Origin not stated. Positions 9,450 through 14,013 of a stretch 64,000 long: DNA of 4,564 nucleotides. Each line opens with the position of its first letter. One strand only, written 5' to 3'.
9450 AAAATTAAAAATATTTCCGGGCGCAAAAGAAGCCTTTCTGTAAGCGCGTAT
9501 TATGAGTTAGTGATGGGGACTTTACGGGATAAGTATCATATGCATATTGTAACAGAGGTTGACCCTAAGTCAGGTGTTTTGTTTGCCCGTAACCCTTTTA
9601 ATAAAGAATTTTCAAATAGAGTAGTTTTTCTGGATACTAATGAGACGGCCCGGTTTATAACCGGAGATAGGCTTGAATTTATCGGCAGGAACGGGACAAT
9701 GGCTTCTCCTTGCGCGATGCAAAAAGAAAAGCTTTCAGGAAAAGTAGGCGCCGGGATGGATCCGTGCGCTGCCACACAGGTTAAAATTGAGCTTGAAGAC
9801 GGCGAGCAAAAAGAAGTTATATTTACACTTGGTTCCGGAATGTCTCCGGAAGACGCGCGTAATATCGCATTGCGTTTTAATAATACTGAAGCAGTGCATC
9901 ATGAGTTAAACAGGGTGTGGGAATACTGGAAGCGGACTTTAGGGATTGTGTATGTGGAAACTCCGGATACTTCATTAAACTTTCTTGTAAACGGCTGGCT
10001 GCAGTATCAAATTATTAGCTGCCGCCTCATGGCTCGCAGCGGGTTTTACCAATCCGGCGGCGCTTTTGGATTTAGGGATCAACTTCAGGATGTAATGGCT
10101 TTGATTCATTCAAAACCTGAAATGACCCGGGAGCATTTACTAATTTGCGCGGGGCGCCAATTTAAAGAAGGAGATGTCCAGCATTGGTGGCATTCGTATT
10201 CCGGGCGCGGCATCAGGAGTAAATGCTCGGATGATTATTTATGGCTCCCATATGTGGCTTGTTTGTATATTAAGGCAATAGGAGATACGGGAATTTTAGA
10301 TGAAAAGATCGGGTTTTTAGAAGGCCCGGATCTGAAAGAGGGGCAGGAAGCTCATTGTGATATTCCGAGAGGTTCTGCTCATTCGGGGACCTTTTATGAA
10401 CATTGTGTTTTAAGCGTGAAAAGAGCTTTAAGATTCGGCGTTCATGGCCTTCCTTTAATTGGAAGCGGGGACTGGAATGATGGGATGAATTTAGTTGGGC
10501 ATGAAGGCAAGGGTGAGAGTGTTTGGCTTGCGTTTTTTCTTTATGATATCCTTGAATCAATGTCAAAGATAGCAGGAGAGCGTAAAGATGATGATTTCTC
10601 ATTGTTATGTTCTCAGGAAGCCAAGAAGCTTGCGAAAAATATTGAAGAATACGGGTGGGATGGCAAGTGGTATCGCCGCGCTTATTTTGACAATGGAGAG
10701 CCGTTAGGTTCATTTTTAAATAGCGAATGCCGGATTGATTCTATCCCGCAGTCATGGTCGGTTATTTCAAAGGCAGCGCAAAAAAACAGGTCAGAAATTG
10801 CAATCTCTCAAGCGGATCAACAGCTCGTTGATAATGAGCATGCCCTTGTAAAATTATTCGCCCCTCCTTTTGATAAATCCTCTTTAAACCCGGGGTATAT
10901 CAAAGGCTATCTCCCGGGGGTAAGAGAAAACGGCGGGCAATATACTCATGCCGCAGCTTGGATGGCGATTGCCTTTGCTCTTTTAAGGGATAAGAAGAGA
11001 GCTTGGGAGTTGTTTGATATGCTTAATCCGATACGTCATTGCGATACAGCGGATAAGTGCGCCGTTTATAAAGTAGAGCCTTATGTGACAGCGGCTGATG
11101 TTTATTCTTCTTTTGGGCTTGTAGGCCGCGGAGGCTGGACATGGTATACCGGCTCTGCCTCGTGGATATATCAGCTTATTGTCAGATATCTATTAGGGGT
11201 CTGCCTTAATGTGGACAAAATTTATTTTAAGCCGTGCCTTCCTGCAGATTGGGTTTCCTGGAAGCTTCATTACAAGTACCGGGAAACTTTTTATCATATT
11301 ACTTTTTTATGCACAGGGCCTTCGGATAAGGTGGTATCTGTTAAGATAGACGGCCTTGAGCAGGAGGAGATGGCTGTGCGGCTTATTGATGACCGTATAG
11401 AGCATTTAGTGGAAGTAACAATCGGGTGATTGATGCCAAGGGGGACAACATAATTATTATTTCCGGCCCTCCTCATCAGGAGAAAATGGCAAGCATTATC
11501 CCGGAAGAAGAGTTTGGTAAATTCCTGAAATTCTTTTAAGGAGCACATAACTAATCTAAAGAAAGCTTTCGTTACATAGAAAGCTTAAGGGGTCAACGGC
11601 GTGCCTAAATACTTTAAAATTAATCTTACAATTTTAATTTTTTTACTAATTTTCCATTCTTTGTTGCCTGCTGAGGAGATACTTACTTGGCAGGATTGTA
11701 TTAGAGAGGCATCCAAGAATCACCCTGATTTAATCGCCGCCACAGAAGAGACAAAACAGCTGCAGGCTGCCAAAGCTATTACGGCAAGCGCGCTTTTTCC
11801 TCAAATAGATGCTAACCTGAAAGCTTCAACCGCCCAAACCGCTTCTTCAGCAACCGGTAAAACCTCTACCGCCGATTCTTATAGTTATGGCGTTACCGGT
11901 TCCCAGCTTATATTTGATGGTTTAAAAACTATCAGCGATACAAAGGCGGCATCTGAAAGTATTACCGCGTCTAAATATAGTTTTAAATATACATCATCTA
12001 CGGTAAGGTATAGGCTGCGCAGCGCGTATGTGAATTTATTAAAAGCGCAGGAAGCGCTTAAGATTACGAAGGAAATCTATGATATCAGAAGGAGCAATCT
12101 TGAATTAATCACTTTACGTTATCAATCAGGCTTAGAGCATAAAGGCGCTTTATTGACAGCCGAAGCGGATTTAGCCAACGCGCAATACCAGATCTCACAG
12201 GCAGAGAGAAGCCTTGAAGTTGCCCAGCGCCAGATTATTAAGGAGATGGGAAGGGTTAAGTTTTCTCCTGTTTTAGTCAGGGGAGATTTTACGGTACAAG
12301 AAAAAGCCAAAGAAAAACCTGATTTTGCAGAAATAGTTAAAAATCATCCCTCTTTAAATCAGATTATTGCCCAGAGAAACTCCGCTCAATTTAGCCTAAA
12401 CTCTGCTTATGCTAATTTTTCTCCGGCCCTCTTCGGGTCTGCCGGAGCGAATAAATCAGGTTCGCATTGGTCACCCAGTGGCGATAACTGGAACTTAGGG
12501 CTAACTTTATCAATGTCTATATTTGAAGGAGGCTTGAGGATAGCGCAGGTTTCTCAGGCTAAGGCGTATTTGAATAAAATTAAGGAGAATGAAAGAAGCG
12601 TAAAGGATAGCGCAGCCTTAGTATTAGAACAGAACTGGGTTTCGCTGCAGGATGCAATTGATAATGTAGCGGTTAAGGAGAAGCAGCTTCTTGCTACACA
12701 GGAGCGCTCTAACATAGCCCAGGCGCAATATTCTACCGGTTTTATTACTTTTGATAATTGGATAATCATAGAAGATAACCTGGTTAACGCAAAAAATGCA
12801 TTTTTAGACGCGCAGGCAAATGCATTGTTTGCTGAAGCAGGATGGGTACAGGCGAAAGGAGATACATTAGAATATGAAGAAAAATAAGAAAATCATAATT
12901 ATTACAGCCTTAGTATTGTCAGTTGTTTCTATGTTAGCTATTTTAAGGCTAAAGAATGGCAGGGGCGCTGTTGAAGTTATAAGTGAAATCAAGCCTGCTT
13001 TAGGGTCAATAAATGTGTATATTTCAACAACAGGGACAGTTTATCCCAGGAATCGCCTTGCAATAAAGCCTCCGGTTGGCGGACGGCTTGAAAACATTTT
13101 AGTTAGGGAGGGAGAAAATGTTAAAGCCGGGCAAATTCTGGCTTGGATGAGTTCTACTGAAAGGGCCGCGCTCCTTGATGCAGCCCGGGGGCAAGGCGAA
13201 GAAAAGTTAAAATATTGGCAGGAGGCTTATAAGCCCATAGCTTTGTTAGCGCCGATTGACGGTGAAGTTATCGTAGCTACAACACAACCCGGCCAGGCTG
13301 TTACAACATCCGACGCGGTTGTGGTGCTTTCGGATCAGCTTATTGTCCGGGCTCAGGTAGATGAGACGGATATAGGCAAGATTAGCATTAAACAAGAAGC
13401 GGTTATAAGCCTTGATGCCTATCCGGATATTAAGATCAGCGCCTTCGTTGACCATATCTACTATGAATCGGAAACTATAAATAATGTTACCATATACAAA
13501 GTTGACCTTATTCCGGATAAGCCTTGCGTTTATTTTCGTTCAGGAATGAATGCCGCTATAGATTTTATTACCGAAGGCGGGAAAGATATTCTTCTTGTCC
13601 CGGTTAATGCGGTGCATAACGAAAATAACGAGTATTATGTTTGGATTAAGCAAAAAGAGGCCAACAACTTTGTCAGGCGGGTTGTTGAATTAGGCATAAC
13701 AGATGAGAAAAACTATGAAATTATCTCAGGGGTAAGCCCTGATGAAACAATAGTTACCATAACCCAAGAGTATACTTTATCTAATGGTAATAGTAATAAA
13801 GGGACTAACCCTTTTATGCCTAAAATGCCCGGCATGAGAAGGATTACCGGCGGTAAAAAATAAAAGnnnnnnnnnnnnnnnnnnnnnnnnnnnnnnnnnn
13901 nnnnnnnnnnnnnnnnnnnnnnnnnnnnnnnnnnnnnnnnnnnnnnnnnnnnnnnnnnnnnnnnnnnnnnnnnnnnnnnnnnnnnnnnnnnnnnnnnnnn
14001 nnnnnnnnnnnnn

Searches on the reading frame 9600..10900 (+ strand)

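Call 60: search_solved_structures(query=window:9600-10900:+, max_evalue=1e-50, show_alignments=1)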
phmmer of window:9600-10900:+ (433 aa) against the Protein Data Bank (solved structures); distinct sequences matched with E-value up to 1e-50: 2.
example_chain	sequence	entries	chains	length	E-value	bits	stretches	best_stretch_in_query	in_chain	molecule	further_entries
8rf9_A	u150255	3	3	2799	5.2e-118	397.9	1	3-433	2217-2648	Cyclic beta 1-2 glucan synthetase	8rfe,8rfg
8rf0_A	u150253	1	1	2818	5.3e-118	397.9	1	3-433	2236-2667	Cyclic beta-(1,2)-glucan synthase NdvB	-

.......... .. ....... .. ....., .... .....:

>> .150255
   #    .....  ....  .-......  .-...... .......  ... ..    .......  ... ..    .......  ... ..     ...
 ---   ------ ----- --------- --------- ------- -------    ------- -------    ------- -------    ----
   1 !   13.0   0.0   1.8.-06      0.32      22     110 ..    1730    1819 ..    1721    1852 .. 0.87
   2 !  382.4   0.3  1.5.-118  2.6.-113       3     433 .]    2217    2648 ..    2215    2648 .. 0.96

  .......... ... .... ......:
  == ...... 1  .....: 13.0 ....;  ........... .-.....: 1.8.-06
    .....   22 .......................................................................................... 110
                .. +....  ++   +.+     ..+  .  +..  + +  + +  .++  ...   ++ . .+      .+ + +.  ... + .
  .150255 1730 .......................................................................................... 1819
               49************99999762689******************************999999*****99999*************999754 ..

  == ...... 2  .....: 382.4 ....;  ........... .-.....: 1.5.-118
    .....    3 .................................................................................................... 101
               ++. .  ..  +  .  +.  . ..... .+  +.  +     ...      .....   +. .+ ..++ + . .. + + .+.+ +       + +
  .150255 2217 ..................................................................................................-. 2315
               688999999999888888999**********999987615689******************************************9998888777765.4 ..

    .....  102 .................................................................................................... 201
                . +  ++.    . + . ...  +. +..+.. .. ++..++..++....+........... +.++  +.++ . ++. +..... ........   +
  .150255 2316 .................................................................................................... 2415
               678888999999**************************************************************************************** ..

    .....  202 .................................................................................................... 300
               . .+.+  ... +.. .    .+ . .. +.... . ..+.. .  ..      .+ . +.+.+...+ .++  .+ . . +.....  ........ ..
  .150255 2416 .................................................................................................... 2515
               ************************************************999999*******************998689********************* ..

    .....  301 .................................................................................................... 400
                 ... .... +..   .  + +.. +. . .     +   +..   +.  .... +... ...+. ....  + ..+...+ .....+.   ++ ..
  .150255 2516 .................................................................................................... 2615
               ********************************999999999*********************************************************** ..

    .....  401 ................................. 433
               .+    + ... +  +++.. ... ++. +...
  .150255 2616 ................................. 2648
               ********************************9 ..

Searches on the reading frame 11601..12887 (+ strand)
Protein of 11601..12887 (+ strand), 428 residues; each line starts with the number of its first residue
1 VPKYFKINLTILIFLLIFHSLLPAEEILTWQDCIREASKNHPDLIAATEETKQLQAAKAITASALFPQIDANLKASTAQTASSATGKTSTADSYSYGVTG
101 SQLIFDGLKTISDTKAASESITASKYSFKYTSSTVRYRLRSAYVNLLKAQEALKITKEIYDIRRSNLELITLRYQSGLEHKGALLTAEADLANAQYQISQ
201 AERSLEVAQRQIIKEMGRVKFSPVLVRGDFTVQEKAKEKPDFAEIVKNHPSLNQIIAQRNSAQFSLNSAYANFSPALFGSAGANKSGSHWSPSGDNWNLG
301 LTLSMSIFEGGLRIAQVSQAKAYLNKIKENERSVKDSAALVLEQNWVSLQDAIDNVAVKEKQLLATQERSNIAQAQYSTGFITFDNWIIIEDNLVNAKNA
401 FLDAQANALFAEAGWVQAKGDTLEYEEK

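Call 3: search_protein_families(library=pfam, proteins=[window:11601-12887:+], max_evalue=0.01)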
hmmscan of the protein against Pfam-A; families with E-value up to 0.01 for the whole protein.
window:11601-12887:+ (428 aa): 1 family
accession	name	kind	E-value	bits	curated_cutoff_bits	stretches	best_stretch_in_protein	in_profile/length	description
PF02321.23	OEP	-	3.1e-53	180.8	22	2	31-215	2-185/187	Outer membrane efflux protein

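Call 5: search_protein_families(library=ncbifam, proteins=[window:11601-12887:+], max_evalue=0.001)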
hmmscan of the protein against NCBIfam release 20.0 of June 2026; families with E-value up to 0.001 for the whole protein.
window:11601-12887:+ (428 aa): 4 families
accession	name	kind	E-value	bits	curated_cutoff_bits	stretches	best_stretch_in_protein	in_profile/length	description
TIGR01844.1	type_I_sec_TolC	subfamily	4.5e-47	161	225.15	1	29-420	4-398/414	TolC family outer membrane protein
TIGR01845.1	outer_NodT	subfamily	2.5e-25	89.2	210.05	1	32-418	61-456/460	efflux transporter outer membrane subunit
NF007002.0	PRK09465.1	equivalog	3e-11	42.5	495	1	9-200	8-186/460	outer membrane channel protein TolC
NF052390.1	efflux_OMP_AbuO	equivalog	1.1e-07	31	700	1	142-409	147-420/447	multidrug efflux outer membrane protein AbuO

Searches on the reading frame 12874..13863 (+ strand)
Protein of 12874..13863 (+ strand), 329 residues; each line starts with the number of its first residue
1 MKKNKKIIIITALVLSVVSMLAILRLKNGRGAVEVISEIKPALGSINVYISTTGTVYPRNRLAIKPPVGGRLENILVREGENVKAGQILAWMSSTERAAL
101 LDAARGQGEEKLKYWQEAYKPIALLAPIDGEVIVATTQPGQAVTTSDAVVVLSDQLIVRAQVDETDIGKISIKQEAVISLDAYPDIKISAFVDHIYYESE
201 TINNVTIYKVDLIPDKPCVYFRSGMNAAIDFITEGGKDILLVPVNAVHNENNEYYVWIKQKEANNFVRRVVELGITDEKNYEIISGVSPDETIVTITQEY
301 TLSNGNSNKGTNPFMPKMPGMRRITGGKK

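Call 3: search_protein_families(library=pfam, proteins=[window:12874-13863:+], max_evalue=0.01)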
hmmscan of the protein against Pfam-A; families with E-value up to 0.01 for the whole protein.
window:12874-13863:+ (329 aa): 5 families
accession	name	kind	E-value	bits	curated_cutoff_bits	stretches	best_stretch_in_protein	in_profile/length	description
PF13437.12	HlyD_3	-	4e-13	50.5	22.2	1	124-215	2-96/106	HlyD family secretion protein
PF16576.10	HlyD_D23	-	7.7e-12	45.4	30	1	116-198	103-187/214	Barrel-sandwich domain of CusB or HlyD membrane-fusion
PF13533.13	Biotin_lipoyl_2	-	6.3e-06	26.3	29.8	1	63-90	2-29/32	Biotin-lipoyl like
PF00364.28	Biotin_lipoyl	-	0.0036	17.5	22.1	0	64-90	45-71/73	Biotin-requiring enzyme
PF01551.29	Peptidase_M23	-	0.0063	17.1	28.7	0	71-98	51-78/96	Peptidase family M23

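Call 5: search_protein_families(library=ncbifam, proteins=[window:12874-13863:+], max_evalue=0.001)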
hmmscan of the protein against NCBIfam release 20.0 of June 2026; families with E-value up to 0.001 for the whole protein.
window:12874-13863:+ (329 aa): 13 families
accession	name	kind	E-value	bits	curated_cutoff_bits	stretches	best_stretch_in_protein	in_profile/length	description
TIGR01730.1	RND_mfp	subfamily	9.5e-32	110.2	94.9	2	112-296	125-308/322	efflux RND transporter periplasmic adaptor subunit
TIGR00999.1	8a0102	subfamily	1.9e-20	73.1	319.3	1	109-295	78-264/271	CzcB/NccB family metal efflux transporter periplasmic adaptor subunit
NF008606.0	PRK11578.1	equivalog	2.1e-17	63.3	342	1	124-295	186-362/371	macrolide transporter subunit MacA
TIGR01843.1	type_I_hlyD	subfamily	7.3e-16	58.2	208.65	2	42-101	23-83/422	HlyD family type I secretion periplasmic adaptor subunit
TIGR00998.1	8a0101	subfamily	6.5e-12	45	390.8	1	118-197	201-283/334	EmrA/EmrK family multidrug efflux transporter periplasmic adaptor subunit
NF038010.1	ABC_adapt_DarC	equivalog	7.2e-11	41.4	450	1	118-299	227-406/417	darobactin export ABC transporter periplasmic adaptor subunit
TIGR02971.1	heterocyst_DevB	subfamily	5.9e-10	39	129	1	53-107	4-63/327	ABC exporter membrane fusion protein, DevB family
NF008589.1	PRK11556.1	equivalog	6.4e-10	38.5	391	1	45-107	68-130/392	MdtA/MuxA family multidrug efflux RND transporter periplasmic adaptor subunit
NF002939.0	PRK03598.1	equivalog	4e-09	36.1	393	1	121-185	204-270/332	secretion protein HlyD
TIGR03794.1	NHLM_micro_HlyD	equivalog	3e-06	26.4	156.2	1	35-122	31-115/421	NHLP bacteriocin system secretion protein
NF007785.0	PRK10476.1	equivalog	4.5e-06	25.7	376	0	103-180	190-269/347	multidrug transporter subunit MdtN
NF007303.0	PRK09783.1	subfamily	3.9e-05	22.3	390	1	121-295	214-386/414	copper/silver efflux system membrane fusion protein CusB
NF011715.0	PRK15136.1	equivalog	6.3e-05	21.8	563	0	123-185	217-281/390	multidrug efflux MFS transporter periplasmic adaptor subunit EmrA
